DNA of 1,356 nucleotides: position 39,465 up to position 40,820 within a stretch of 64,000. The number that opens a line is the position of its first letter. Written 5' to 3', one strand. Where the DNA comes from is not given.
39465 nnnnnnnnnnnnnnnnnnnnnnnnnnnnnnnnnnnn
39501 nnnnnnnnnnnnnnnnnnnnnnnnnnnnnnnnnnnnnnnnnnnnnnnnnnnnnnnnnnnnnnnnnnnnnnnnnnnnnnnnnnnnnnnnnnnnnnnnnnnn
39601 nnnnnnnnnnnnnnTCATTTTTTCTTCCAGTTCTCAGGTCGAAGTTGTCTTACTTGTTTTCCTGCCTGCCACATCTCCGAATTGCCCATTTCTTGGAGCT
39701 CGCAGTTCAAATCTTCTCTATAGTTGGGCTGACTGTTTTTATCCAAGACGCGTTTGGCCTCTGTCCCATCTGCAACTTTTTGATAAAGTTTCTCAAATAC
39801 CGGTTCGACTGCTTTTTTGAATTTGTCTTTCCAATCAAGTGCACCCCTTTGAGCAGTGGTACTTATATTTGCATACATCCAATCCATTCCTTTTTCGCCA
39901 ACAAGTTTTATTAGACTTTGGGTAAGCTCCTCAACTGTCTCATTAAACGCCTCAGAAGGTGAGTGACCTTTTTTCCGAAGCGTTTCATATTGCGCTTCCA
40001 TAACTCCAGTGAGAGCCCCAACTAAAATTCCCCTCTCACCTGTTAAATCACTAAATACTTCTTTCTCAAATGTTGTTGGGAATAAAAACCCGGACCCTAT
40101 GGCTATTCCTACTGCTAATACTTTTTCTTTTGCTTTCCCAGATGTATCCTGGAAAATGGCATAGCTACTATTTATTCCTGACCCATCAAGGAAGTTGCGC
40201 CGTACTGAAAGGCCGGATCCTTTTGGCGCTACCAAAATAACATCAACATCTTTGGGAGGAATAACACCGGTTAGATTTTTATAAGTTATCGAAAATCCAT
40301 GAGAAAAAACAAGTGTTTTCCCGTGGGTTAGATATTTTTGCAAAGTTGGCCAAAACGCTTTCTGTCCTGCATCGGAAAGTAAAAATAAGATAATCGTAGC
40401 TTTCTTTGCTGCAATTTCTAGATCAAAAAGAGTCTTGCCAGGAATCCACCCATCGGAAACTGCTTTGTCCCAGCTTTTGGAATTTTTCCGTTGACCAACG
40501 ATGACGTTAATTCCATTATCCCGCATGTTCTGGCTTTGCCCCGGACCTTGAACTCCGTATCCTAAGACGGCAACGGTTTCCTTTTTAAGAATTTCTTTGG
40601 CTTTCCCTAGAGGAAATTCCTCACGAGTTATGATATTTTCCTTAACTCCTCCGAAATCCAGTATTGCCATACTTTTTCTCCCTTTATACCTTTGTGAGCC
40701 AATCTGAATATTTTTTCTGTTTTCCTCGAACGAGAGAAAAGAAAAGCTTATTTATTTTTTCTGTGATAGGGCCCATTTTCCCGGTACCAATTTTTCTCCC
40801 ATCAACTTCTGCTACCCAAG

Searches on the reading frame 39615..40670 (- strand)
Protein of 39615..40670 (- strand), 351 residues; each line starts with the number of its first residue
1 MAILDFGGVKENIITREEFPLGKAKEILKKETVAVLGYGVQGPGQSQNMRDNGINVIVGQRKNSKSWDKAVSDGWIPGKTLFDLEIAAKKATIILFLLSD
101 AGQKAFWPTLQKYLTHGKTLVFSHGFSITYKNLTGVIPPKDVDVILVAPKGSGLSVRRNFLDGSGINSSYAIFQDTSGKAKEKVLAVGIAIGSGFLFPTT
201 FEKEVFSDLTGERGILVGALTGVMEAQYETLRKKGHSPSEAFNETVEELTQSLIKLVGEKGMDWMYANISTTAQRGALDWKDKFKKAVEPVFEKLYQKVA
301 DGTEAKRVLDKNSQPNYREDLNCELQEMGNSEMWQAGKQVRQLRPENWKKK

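Call 41: search_protein_families(library=ncbifam, proteins=[window:39615-40670:-], max_evalue=1e-10)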
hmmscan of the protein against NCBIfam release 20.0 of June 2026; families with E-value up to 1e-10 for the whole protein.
window:39615-40670:- (351 aa): 4 families
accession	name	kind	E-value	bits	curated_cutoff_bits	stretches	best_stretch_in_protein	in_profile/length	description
TIGR00465.1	ilvC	equivalog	2.8e-96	322.2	226.15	1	28-346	1-312/314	ketol-acid reductoisomerase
NF004017.0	PRK05479.1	equivalog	6.9e-68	228.8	336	1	26-345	13-326/337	ketol-acid reductoisomerase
NF009940.0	PRK13403.1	equivalog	1.9e-44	151.9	406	1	26-277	12-257/335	ketol-acid reductoisomerase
NF003557.0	PRK05225.1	equivalog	7.2e-30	104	713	1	12-310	21-318/491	ketol-acid reductoisomerase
